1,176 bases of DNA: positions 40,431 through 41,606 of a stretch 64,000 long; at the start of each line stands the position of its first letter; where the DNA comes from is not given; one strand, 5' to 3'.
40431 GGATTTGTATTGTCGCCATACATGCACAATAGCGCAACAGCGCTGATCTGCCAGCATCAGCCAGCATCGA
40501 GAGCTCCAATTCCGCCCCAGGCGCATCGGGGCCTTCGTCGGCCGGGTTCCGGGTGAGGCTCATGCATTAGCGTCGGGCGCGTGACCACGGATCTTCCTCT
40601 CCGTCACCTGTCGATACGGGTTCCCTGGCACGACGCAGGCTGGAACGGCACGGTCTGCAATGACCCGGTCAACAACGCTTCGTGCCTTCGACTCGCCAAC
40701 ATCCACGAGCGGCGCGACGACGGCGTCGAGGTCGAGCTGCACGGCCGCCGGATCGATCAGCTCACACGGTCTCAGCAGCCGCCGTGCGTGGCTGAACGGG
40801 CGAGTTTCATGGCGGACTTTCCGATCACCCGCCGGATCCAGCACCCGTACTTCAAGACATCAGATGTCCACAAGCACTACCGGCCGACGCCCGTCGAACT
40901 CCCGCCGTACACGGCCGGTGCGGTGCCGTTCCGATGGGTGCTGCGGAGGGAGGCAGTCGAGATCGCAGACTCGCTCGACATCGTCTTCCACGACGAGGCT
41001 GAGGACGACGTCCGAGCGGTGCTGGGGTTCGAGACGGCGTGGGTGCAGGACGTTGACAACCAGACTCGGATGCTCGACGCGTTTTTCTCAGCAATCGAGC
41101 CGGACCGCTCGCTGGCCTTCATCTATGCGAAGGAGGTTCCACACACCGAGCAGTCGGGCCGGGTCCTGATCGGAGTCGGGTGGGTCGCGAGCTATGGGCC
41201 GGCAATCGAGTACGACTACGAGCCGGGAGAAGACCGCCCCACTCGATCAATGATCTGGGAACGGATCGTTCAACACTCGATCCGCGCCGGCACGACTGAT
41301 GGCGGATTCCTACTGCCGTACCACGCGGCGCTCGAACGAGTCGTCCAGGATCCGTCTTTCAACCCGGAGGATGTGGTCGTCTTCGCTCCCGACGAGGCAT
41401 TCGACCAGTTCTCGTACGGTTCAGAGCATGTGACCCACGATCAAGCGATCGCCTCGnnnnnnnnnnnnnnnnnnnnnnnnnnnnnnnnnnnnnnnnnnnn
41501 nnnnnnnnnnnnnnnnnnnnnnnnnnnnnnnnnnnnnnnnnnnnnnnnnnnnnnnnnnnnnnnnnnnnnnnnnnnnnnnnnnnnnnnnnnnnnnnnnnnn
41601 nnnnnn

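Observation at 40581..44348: Orphan 1255-aa protein (unassigned N-region + RecD-type SF1 helicase + Vsr/DUF559-like nuclease fold): candidate single-protein defence or anti-MGE system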

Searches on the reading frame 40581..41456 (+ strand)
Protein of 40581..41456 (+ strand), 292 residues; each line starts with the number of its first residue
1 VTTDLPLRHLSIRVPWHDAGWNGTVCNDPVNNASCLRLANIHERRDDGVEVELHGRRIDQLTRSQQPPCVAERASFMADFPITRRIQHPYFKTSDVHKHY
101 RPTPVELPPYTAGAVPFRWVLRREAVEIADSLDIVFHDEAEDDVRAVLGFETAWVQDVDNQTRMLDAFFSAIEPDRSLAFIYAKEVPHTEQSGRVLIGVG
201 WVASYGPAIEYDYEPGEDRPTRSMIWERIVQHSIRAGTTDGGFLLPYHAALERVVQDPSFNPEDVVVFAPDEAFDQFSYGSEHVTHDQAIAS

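Call 38: search_solved_structures(query=A4, max_evalue=10, show_alignments=2)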
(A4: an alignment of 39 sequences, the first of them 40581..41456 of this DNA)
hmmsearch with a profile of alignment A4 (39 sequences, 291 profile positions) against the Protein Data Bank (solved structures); distinct sequences matched with E-value up to 10: 0.

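Call 39: search_protein_families(library=pfam, alignment_id=A4, max_evalue=5)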
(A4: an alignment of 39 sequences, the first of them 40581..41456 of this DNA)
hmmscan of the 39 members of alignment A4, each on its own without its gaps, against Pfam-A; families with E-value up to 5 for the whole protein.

A. member 1, window:40581-41456:+ (292 aa): 0 families

B. families by the number of members that match (of 39 scanned): 3 families
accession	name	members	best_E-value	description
PF25467.1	NOL9_C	1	0.082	NOL9-like, C-terminal domain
PF04536.20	TPM_phosphatase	1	0.19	TPM domain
PF12383.13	SARS_3b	1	0.27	Severe acute respiratory syndrome coronavirus 3b protein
